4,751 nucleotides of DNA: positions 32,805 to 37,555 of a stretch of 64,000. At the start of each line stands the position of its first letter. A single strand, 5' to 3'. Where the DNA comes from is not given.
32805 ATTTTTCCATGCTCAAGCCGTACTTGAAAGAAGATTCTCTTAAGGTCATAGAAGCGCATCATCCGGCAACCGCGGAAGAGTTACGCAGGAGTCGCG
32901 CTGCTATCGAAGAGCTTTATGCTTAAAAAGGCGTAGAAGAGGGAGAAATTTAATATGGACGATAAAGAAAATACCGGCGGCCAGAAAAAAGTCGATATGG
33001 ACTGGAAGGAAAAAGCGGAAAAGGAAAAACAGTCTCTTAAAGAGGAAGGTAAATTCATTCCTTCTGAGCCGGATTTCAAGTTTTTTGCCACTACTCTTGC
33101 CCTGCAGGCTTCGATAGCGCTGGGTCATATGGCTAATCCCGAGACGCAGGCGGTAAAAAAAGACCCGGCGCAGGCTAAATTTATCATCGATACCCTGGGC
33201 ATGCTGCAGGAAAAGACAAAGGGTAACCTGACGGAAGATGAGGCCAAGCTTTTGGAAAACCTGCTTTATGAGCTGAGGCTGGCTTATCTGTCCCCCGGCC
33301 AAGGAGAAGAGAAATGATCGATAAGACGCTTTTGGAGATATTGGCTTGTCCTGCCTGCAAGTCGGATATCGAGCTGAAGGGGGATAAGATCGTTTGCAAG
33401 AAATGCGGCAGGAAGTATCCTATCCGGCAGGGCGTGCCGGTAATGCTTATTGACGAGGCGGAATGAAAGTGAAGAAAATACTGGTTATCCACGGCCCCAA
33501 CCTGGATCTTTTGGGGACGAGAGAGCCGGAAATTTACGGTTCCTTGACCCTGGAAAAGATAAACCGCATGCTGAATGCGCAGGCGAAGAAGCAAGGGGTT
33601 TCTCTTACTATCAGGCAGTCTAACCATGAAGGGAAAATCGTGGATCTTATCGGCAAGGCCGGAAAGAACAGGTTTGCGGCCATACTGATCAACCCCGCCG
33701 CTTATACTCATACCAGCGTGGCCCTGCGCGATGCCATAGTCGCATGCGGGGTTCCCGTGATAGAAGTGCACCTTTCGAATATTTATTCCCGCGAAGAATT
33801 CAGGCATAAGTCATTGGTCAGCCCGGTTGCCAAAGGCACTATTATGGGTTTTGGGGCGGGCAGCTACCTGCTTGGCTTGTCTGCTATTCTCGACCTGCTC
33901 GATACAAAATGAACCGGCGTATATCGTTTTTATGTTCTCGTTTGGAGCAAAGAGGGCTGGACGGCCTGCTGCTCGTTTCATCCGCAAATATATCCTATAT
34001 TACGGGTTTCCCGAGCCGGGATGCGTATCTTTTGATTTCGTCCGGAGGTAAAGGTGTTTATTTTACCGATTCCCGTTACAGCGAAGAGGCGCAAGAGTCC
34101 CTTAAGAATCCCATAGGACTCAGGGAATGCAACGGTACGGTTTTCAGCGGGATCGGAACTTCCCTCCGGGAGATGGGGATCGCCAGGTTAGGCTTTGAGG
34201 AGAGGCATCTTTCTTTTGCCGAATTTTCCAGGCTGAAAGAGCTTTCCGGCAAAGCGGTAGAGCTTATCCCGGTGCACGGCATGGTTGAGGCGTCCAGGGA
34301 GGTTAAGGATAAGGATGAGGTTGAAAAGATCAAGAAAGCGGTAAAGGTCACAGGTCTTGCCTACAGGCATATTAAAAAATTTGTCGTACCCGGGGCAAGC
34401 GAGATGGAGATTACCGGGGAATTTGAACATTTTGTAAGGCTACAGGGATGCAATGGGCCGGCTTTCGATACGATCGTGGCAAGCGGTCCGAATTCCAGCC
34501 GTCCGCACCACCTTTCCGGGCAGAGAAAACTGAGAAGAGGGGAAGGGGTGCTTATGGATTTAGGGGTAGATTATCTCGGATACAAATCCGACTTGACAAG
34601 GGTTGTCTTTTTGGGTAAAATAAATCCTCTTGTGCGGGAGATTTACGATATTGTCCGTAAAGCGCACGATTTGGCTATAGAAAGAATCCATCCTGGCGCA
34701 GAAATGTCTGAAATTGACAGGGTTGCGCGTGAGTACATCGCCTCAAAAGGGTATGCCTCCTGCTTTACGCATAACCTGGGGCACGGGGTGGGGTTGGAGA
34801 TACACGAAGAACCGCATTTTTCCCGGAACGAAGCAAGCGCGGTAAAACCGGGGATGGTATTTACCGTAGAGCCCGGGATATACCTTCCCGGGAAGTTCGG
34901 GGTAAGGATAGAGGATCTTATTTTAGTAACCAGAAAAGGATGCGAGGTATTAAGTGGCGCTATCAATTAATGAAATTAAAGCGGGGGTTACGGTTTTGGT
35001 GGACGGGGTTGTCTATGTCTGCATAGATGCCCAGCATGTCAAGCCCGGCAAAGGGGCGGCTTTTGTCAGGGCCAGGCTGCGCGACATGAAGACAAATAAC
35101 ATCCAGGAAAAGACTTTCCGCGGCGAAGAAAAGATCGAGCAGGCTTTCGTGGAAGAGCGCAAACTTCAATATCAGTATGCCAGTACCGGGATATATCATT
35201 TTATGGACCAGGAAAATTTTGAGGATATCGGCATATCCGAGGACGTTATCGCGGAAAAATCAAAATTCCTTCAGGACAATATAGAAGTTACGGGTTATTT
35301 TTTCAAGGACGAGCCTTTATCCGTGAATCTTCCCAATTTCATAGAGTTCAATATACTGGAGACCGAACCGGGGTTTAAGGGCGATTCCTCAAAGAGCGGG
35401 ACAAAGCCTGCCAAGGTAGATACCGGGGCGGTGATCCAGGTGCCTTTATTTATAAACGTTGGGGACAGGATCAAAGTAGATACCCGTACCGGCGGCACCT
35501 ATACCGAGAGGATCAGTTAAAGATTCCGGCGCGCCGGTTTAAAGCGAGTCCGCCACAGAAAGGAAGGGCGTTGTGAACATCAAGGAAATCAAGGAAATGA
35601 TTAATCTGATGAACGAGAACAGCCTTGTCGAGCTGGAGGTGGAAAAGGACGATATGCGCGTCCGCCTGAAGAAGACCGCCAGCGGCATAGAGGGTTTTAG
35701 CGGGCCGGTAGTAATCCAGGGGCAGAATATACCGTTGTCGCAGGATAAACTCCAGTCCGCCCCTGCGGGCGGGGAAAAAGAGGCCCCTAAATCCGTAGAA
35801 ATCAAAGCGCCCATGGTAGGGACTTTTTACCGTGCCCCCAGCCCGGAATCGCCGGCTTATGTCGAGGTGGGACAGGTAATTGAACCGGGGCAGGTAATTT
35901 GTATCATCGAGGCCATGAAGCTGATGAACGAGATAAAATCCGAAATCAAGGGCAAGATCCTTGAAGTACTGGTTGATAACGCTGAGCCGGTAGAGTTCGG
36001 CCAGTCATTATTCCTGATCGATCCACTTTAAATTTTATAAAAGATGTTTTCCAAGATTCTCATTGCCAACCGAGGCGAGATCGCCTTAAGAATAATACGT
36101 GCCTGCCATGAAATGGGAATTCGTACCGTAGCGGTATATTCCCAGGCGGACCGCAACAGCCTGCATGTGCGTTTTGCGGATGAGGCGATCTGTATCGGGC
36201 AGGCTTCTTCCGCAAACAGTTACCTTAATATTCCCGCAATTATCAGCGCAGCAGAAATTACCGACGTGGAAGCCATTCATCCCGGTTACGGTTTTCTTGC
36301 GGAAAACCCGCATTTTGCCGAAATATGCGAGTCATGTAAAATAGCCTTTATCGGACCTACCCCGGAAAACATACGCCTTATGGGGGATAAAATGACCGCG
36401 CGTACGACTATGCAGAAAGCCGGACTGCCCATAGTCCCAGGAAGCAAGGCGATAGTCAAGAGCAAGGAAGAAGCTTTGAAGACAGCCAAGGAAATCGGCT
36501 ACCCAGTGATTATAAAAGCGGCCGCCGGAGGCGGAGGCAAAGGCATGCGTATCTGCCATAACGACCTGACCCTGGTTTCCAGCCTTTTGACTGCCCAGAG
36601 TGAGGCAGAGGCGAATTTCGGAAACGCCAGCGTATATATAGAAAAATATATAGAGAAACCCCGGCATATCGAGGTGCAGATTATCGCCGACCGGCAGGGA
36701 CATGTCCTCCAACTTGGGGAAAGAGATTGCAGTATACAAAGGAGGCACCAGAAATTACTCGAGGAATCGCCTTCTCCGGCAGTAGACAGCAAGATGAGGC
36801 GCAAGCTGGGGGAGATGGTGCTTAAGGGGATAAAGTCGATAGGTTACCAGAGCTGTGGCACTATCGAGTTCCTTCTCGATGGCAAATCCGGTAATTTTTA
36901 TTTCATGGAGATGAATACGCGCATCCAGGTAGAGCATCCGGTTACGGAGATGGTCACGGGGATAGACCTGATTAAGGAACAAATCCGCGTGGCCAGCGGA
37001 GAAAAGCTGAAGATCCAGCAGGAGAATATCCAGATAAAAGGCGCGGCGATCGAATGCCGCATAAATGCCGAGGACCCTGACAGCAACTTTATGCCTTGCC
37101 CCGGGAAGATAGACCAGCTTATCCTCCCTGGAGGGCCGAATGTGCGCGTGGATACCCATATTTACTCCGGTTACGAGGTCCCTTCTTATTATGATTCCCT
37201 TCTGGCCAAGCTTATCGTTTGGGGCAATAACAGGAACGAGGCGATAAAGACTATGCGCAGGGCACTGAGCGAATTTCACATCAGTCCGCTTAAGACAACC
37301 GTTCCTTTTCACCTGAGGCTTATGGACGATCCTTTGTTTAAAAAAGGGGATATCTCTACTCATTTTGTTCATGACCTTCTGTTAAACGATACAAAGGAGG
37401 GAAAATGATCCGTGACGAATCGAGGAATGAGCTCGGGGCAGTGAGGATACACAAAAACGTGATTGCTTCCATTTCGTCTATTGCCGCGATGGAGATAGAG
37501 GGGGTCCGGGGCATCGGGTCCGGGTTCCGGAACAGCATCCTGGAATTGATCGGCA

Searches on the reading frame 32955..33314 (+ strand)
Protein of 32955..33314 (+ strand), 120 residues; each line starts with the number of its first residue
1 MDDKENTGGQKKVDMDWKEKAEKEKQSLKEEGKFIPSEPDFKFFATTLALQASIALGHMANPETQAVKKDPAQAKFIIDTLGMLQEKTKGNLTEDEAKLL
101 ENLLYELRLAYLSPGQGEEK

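Call 40: search_protein_families(library=pfam, proteins=[window:32955-33314:+], max_evalue=0.001)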
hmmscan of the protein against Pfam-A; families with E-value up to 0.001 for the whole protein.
window:32955-33314:+ (120 aa): 1 family
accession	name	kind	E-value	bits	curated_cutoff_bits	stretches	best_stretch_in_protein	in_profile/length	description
PF08899.16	DUF1844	-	2.3e-26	92.2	27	1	38-112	1-75/76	Domain of unknown function (DUF1844)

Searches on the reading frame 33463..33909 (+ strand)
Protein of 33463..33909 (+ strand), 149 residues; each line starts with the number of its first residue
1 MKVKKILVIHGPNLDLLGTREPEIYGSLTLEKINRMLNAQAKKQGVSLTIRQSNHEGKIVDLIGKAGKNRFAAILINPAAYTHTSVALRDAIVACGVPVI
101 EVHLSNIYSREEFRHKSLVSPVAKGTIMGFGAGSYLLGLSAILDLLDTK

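Call 40: search_protein_families(library=pfam, proteins=[window:33463-33909:+], max_evalue=0.001)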
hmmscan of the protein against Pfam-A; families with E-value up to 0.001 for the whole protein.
window:33463-33909:+ (149 aa): 1 family
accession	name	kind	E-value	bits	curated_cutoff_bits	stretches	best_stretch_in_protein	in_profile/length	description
PF01220.24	DHquinase_II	-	4.1e-58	195.4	23.3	1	5-142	1-137/138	Dehydroquinase class II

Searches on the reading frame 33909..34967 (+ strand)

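Call 40: search_protein_families(library=pfam, proteins=[window:33909-34967:+], max_evalue=0.001)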
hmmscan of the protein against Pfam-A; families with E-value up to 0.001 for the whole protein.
window:33909-34967:+ (353 aa): 2 families
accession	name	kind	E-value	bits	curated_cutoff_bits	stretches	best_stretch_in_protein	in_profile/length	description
PF00557.29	Peptidase_M24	-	1.2e-68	231.4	23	1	139-341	1-207/208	Metallopeptidase family M24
PF01321.24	Creatinase_N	-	8.5e-22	78.5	22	1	4-132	1-128/128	Creatinase/Prolidase N-terminal domain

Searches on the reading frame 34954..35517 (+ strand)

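Call 40: search_protein_families(library=pfam, proteins=[window:34954-35517:+], max_evalue=0.001)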
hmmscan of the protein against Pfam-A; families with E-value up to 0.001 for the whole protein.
window:34954-35517:+ (188 aa): 3 families
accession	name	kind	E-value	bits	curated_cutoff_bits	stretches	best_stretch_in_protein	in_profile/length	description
PF09285.17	Elong-fact-P_C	-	1.7e-23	82.5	25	1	130-186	1-56/56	Elongation factor P, C-terminal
PF08207.18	EFP_N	-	1.1e-22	80.2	23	1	4-61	1-58/58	Elongation factor P (EF-P) KOW-like domain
PF01132.26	EFP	-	6.3e-16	58.5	27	1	69-122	1-54/54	Elongation factor P (EF-P) OB domain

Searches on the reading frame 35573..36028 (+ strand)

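Call 40: search_protein_families(library=pfam, proteins=[window:35573-36028:+], max_evalue=0.001)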
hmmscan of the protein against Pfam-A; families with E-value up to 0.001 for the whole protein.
window:35573-36028:+ (152 aa): 1 family
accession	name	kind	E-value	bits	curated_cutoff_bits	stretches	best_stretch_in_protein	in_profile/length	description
PF00364.28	Biotin_lipoyl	-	3.5e-21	75.2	22.1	1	76-149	2-73/73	Biotin-requiring enzyme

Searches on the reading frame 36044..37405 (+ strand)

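Call 47: search_protein_families(library=pfam, proteins=[window:36044-37405:+], max_evalue=0.00001)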
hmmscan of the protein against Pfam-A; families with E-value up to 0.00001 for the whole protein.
window:36044-37405:+ (454 aa): 5 families
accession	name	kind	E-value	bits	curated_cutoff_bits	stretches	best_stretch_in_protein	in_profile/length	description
PF02786.22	CPSase_L_D2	-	2.8e-80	269.2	19.8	1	115-323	1-209/211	Carbamoyl-phosphate synthase L chain, ATP binding domain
PF00289.28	Biotin_carb_N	-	7.8e-47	158.7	25.5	1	1-110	1-110/110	Biotin carboxylase, N-terminal domain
PF02785.25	Biotin_carb_C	-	2.3e-41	140.7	32.4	1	337-443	1-107/108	Biotin carboxylase C-terminal domain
PF07478.18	Dala_Dala_lig_C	-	7.4e-11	42.4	24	1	123-292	2-174/204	D-ala D-ala ligase C-terminus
PF02222.28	ATP-grasp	-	8.9e-09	35.7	27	1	124-293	4-162/179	ATP-grasp domain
